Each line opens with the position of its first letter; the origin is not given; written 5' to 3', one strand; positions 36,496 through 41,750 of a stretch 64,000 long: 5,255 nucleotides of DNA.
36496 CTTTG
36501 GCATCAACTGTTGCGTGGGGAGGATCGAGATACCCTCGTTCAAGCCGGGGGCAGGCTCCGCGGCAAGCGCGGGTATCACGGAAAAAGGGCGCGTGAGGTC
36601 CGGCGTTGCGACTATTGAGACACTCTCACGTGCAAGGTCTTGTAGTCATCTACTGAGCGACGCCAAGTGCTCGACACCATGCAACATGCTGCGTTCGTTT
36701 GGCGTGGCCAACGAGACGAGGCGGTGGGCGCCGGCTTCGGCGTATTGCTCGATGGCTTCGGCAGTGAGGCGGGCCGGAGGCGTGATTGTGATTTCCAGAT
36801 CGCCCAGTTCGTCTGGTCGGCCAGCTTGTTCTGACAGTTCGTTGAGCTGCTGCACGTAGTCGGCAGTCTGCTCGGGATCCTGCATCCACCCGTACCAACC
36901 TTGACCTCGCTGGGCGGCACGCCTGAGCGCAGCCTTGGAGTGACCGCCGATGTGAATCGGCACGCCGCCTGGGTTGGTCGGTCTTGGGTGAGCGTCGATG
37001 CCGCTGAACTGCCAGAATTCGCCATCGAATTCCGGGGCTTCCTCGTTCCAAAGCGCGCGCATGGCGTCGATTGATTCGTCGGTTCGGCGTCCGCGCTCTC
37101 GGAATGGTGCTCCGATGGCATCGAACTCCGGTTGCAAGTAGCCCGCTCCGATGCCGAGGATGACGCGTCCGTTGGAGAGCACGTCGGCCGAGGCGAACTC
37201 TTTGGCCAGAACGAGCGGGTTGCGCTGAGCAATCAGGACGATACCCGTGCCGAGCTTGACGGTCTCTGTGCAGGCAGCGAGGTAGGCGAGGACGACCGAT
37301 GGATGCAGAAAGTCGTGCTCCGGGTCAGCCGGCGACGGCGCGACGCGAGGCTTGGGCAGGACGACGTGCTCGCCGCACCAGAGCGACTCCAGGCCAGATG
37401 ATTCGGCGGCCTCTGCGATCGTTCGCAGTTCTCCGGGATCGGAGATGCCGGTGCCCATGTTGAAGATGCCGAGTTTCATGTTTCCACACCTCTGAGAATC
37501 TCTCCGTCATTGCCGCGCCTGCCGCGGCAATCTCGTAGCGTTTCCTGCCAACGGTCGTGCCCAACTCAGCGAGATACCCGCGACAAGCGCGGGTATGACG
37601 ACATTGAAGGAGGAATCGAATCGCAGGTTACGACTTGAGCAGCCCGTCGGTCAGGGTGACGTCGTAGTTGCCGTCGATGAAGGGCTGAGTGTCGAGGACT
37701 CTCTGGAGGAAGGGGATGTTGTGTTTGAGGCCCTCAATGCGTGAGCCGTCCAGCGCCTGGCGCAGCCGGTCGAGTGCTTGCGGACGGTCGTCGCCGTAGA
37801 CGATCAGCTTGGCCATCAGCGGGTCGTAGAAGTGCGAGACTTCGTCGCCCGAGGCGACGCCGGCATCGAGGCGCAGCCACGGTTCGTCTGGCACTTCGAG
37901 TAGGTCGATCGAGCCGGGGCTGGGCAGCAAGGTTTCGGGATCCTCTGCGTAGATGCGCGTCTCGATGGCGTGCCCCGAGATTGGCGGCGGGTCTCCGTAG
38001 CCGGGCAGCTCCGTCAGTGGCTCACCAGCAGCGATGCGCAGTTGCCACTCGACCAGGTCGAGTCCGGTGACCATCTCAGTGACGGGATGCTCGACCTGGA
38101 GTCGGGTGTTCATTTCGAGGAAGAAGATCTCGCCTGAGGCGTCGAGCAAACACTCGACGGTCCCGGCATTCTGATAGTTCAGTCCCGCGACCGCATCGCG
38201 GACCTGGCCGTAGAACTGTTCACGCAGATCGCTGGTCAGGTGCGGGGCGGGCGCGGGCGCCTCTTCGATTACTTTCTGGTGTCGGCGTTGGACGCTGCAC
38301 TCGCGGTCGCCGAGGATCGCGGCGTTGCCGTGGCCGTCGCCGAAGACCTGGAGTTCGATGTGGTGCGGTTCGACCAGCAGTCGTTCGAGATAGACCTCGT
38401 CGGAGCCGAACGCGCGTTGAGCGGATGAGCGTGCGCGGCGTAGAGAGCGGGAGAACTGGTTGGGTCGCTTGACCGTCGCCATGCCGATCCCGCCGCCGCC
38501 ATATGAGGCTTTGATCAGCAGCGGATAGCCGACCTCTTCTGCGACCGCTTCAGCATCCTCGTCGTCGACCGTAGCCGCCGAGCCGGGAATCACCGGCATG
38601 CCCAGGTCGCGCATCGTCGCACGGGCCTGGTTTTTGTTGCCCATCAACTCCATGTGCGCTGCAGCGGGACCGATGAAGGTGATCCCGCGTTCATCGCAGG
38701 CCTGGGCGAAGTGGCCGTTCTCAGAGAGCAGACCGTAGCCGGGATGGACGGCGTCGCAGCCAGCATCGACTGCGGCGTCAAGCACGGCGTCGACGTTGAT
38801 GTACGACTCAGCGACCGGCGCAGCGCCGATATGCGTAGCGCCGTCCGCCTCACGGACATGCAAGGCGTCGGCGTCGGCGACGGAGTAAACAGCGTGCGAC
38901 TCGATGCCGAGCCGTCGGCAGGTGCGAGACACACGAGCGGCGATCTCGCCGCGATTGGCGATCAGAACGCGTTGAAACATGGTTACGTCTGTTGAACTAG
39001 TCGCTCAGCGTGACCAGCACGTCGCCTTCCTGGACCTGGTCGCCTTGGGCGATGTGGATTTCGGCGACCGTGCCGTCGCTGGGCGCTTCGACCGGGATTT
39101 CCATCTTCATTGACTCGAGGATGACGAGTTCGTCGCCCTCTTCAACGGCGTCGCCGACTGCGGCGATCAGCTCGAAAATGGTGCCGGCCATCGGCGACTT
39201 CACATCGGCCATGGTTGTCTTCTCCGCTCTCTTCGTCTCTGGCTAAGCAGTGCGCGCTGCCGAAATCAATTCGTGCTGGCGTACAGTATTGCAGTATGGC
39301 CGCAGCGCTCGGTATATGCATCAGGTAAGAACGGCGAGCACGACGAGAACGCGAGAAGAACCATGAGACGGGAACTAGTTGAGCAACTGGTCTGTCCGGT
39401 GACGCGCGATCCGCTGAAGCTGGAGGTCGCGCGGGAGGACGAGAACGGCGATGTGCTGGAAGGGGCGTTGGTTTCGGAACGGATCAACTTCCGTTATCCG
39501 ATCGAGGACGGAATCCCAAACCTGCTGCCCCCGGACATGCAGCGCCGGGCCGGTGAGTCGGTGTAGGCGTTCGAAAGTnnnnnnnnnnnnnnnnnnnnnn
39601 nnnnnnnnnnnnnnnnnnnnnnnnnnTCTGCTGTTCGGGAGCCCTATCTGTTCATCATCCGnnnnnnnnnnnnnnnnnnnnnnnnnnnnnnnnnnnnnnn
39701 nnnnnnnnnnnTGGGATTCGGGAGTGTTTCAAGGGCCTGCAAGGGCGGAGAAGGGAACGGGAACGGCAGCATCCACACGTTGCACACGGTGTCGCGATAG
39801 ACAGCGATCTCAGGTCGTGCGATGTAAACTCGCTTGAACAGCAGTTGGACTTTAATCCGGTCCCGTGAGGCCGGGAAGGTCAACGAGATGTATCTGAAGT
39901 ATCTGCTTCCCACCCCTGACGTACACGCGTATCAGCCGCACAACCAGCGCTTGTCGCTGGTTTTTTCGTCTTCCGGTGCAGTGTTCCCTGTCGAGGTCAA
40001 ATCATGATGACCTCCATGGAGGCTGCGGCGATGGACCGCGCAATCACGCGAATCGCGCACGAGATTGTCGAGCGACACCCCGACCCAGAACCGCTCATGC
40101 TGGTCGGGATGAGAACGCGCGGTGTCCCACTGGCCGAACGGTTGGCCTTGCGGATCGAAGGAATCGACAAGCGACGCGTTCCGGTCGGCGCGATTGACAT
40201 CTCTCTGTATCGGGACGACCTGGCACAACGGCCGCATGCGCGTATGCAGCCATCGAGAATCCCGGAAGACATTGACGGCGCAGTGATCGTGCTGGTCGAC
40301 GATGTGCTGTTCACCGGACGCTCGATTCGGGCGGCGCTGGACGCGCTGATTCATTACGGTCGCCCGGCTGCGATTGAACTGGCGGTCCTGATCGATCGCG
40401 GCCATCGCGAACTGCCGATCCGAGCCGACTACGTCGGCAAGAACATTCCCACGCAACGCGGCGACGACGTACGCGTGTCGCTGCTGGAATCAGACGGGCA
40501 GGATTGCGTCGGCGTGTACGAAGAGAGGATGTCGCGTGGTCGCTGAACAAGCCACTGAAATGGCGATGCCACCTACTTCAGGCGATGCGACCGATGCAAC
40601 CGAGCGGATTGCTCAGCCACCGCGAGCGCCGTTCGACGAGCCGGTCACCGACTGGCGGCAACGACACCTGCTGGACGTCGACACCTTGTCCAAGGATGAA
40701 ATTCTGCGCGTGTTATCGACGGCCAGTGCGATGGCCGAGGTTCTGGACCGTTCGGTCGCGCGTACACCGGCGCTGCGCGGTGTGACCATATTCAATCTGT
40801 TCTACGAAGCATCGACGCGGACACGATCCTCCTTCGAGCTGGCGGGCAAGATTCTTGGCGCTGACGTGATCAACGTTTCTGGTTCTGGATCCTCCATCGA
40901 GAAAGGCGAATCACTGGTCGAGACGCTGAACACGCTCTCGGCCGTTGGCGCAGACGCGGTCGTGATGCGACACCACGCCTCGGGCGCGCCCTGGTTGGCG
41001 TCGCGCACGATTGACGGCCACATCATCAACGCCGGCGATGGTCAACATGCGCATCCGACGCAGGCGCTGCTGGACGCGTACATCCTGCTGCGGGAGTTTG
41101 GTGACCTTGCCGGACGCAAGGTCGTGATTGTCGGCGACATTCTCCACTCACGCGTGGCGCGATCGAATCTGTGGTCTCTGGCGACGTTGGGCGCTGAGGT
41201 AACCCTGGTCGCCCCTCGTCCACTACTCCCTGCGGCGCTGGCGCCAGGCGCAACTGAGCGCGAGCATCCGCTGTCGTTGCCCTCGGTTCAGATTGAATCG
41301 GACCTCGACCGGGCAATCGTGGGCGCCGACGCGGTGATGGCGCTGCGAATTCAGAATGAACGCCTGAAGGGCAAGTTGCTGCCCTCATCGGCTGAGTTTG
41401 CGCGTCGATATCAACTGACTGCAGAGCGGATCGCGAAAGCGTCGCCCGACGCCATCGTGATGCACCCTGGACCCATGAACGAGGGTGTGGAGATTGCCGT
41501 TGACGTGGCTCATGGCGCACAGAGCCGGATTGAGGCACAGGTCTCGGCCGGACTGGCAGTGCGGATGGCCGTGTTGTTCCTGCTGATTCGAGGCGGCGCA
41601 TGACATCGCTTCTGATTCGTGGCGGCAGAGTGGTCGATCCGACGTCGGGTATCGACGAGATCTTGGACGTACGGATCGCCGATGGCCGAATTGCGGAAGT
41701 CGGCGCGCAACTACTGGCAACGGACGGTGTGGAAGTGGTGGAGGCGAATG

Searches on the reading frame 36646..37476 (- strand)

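Call 31: search_protein_families(library=pfam, proteins=[window:36646-37476:-], max_evalue=0.00001)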
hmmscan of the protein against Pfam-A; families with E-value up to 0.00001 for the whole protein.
window:36646-37476:- (276 aa): 1 family
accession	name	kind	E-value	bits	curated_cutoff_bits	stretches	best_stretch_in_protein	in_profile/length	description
PF00296.26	Bac_luciferase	-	1.4e-59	202.5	27.9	1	12-255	20-247/314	Luciferase-like monooxygenase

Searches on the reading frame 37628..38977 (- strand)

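Call 31: search_protein_families(library=pfam, proteins=[window:37628-38977:-], max_evalue=0.00001)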
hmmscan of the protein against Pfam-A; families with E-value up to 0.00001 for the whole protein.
window:37628-38977:- (449 aa): 4 families
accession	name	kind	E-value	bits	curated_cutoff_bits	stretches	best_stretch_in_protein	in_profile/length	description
PF02786.22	CPSase_L_D2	-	2.5e-66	223.6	19.8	1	115-323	2-210/211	Carbamoyl-phosphate synthase L chain, ATP binding domain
PF00289.28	Biotin_carb_N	-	6.1e-41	139.8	25.5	1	1-109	2-110/110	Biotin carboxylase, N-terminal domain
PF02785.25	Biotin_carb_C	-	8.3e-33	113.2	32.4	1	339-441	1-104/108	Biotin carboxylase C-terminal domain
PF07478.18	Dala_Dala_lig_C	-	3.2e-08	33.8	24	1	138-291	24-174/204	D-ala D-ala ligase C-terminus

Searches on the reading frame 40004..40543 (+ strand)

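Call 31: search_protein_families(library=pfam, proteins=[window:40004-40543:+], max_evalue=0.00001)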
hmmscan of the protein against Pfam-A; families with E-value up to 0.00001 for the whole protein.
window:40004-40543:+ (180 aa): 1 family
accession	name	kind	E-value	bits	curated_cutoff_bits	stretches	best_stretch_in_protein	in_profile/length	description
PF00156.33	Pribosyltran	-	3.2e-22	79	26.3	1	9-149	10-144/158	Phosphoribosyl transferase domain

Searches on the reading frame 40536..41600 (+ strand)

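Call 31: search_protein_families(library=pfam, proteins=[window:40536-41600:+], max_evalue=0.00001)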
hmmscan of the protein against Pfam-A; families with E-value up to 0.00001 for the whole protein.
window:40536-41600:+ (355 aa): 2 families
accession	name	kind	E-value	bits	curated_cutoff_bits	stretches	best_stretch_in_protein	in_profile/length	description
PF02729.26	OTCace_N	-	2.7e-38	131.8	29.9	1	43-184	1-146/148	Aspartate/ornithine carbamoyltransferase, carbamoyl-P binding domain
PF00185.30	OTCace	-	1.5e-23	84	29.4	1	193-349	2-156/157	Aspartate/ornithine carbamoyltransferase, Asp/Orn binding domain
